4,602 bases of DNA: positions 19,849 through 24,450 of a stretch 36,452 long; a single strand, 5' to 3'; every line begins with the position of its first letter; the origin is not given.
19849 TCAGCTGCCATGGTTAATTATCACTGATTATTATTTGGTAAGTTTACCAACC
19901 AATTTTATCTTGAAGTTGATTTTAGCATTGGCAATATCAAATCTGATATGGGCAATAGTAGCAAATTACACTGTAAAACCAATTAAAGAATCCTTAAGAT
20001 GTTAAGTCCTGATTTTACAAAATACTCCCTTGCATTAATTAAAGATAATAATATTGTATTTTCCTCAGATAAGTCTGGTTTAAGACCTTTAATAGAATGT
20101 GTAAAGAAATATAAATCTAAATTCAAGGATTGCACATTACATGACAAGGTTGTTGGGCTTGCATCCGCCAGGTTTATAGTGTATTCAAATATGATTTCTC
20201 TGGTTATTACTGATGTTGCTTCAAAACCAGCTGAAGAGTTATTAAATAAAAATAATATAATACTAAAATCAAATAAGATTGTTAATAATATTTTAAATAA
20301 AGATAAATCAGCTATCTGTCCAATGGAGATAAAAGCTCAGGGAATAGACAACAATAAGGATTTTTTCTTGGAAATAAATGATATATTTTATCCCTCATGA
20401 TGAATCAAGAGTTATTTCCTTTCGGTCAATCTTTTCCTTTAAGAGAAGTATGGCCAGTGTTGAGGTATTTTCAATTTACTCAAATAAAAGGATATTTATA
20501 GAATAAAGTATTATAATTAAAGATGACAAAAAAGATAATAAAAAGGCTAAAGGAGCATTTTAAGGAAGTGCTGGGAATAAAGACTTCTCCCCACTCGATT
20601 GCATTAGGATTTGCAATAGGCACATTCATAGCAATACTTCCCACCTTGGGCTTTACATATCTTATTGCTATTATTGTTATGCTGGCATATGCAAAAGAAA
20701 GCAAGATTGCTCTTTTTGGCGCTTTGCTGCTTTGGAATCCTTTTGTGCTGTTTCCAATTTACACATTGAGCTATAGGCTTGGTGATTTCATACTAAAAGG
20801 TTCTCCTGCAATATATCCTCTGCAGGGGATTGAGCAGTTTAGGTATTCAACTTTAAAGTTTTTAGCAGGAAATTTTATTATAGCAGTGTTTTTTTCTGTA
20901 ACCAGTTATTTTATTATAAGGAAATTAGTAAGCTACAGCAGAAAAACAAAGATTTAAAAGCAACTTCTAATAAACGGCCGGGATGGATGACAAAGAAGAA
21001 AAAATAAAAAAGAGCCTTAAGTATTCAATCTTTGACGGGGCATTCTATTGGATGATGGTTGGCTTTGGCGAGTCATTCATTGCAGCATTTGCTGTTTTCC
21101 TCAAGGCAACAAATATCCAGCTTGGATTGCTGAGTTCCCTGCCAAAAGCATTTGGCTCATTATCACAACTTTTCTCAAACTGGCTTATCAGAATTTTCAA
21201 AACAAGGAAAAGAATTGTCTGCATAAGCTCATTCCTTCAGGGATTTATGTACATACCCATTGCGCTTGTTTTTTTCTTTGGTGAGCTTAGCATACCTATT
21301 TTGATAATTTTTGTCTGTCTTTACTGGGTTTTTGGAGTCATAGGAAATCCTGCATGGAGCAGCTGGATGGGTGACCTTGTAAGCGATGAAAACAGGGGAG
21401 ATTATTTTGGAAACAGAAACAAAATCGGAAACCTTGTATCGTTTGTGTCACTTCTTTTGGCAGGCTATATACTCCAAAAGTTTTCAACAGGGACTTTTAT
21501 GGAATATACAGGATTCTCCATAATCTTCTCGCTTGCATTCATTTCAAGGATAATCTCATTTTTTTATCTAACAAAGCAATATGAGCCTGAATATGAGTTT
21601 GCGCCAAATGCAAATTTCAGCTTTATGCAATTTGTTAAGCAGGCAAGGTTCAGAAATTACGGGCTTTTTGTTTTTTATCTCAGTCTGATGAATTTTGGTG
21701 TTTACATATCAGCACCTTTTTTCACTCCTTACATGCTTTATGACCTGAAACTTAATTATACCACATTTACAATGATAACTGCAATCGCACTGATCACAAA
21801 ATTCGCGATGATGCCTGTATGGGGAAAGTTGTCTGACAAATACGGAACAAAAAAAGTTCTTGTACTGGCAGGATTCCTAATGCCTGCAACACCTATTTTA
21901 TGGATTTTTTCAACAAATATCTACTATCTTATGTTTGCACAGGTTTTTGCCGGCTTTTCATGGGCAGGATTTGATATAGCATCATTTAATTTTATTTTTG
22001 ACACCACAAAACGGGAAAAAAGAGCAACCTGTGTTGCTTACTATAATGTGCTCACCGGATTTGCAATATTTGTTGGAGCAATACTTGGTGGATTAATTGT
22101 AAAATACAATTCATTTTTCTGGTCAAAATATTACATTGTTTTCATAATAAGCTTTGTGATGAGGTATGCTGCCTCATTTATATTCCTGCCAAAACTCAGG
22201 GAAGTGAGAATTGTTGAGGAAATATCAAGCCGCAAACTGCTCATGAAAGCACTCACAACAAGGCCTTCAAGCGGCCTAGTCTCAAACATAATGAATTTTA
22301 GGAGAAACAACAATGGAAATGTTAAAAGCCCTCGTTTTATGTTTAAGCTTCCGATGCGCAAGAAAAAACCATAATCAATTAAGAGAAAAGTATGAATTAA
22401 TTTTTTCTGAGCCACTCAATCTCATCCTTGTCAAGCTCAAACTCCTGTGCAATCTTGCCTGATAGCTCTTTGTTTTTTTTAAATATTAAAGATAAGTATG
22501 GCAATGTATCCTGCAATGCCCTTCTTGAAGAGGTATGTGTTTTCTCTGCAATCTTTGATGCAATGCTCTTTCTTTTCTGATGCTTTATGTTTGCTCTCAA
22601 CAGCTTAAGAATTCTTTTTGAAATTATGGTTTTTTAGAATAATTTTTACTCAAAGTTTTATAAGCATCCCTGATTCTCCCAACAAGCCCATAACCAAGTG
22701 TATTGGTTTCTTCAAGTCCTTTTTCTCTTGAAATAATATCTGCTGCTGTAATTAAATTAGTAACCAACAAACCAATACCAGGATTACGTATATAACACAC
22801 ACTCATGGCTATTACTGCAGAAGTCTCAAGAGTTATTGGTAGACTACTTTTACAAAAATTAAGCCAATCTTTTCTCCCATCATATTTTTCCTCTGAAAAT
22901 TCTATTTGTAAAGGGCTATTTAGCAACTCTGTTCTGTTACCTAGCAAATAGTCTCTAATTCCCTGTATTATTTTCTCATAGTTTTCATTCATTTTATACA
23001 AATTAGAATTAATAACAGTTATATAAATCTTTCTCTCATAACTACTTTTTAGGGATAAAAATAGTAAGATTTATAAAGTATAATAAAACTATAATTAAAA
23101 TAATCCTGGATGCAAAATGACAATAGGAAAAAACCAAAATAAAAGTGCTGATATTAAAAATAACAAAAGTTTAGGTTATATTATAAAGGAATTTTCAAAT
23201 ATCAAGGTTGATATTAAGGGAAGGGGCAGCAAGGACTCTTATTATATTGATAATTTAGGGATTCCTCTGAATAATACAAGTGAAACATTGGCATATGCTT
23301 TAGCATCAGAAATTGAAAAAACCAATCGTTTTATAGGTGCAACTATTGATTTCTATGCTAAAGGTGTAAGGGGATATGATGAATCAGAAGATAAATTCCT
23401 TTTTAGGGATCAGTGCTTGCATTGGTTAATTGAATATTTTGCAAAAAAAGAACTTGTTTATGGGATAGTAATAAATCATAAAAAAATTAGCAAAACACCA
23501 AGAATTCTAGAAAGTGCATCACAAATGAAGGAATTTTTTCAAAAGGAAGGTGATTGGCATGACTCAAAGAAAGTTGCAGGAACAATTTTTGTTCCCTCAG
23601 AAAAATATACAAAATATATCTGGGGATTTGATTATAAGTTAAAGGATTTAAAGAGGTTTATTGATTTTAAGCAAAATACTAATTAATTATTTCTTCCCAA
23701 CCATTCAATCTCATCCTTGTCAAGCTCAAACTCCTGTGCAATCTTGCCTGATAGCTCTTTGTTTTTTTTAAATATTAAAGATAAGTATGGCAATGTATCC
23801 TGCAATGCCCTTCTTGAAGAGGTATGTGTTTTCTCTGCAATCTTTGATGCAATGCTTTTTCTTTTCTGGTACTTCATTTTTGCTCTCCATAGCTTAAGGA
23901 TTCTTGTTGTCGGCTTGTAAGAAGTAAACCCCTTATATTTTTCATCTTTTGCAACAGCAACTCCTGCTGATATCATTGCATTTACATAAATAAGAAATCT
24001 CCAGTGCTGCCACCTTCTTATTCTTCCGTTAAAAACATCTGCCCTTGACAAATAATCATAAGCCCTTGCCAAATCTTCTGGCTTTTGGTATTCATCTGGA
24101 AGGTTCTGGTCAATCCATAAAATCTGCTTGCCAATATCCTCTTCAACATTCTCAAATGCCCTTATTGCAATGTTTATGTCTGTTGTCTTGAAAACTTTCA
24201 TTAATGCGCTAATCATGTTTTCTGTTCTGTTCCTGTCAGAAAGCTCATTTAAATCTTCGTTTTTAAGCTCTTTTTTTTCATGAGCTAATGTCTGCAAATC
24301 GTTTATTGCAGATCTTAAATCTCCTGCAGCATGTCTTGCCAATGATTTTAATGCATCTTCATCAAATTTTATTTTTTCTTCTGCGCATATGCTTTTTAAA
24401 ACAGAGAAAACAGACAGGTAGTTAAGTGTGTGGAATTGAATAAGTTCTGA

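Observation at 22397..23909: Two-gene orphan cassette inserted at the 3' end of rfcL, bracketed by ~220-bp direct repeats with a 152-bp perfect core (att-like)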

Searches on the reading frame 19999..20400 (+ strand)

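Call 7: search_protein_families(library=pfam, proteins=[window:19999-20400:+], max_evalue=0.1)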
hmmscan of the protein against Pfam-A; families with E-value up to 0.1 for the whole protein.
window:19999-20400:+ (133 aa): 1 family
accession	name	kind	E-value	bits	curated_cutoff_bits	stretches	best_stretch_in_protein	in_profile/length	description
PF08973.16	TM1506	-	1.1e-23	83.7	27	1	8-127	10-127/130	Domain of unknown function (DUF1893)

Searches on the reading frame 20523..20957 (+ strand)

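Call 7: search_protein_families(library=pfam, proteins=[window:20523-20957:+], max_evalue=0.1)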
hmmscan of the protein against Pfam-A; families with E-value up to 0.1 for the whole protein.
window:20523-20957:+ (144 aa): 1 family
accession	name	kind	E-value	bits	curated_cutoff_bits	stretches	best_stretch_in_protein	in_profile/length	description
PF09835.14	DUF2062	-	5.3e-26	91.8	27.4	1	7-143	2-145/147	Uncharacterized protein conserved in bacteria (DUF2062)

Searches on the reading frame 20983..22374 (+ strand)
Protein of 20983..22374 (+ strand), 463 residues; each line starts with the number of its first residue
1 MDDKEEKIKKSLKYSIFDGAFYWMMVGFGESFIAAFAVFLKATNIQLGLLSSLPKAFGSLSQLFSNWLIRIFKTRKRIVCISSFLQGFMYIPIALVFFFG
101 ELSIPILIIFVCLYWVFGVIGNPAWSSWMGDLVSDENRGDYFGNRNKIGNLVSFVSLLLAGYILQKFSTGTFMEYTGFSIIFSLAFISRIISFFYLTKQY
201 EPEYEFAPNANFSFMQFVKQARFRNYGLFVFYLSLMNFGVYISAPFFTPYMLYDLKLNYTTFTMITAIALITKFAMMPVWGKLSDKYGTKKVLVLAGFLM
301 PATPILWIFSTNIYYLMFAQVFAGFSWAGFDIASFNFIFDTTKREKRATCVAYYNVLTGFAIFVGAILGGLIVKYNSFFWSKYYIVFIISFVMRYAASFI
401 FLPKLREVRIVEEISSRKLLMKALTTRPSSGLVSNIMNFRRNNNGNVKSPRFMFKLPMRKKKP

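Call 7: search_protein_families(library=pfam, proteins=[window:20983-22374:+], max_evalue=0.1)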
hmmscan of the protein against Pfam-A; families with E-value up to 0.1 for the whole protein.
window:20983-22374:+ (463 aa): 3 families
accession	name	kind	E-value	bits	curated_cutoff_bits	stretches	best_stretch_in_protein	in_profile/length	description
PF07690.21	MFS_1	-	5.5e-34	118.1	33.4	2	234-411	6-183/347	Major Facilitator Superfamily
PF12832.13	MFS_1_like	-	1.8e-12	47.5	25.2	1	45-379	34-368/373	MFS_1 like family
PF00083.30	Sugar_tr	-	2.6e-09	36.9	22.3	1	259-404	45-190/452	Sugar (and other) transporter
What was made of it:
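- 20983..22374 (+): MFS transporter gene, the resident left flank of the insertion. Pfam MFS_1, 5.5e-34 (call 7).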

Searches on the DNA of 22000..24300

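Call 78: search_rna_families(source=window, start=22000, end=24300, threshold=evalue, max_evalue=0.1)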
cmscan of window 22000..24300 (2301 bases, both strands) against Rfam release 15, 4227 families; matches with E-value up to 0.1: 0.
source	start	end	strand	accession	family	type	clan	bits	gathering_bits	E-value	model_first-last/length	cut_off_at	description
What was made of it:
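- Tried and rejected: Rfam scan of 22000-24300: no hits (call 78).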

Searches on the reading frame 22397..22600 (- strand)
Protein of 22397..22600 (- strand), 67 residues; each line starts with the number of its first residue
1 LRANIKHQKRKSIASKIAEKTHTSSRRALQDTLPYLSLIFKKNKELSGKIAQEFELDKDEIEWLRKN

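Call 7: search_protein_families(library=pfam, proteins=[window:22397-22600:-], max_evalue=0.1)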
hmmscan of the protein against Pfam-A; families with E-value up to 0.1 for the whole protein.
window:22397-22600:- (67 aa): 1 family
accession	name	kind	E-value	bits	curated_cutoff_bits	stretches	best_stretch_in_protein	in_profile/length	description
PF11009.14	BrxC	-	0.021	15.1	24.2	1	5-56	24-73/102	Monothiol bacilliredoxin BrxC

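Call 82: list_cluster_members(proteins=[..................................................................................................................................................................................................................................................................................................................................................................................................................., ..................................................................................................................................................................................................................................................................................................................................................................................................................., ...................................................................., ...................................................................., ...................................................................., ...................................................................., window:22400-22600:-, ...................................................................])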
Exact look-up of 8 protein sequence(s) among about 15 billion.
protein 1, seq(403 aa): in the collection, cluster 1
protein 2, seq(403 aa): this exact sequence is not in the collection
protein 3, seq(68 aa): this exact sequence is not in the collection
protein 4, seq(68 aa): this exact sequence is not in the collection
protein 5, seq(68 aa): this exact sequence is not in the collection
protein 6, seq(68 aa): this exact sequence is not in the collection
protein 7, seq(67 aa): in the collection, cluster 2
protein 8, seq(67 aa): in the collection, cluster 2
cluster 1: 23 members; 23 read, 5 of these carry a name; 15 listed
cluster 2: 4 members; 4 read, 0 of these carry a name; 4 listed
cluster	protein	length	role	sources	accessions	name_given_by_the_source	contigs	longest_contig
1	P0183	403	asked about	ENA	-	-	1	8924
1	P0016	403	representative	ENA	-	-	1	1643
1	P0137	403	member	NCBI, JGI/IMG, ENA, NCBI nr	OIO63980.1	hypothetical protein AUJ83_00440 [Candidatus Woesearchaeota archaeon CG1_02_33_12] | MAG: hypothetical protein AUJ83_00440 [Candidatus Woesearchaeota archaeon CG1_02_33_12]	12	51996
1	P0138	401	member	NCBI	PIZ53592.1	AAA family ATPase, partial [Candidatus Woesearchaeota archaeon ...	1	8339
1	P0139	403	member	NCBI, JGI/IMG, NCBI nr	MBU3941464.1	MAG: replication factor C large subunit [Nanoarchaeota archaeon] | replication factor C large subunit [Nanoarchaeota archaeon]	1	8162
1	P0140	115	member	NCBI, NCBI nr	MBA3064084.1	AAA family ATPase, partial [Candidatus Woesearchaeota archaeon] | AAA family ATPase [Candidatus Woesearchaeota archaeon]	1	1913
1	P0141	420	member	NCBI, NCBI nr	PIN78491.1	AAA family ATPase [Candidatus Woesearchaeota archaeon CG10_big_fil_rev_8_21_14_0_10_33_12] | MAG: AAA family ATPase [Candidatus Woesearchaeota archaeon ...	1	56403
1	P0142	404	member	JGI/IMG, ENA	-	-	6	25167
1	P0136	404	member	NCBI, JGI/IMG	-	-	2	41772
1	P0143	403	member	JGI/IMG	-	-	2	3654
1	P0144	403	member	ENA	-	-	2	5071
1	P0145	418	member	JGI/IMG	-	-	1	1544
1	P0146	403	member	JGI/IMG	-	-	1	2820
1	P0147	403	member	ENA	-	-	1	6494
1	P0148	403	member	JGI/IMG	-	-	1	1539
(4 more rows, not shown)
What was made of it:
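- It is in the collection as P0183, on an 8,924-bp ENA contig (call 82).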
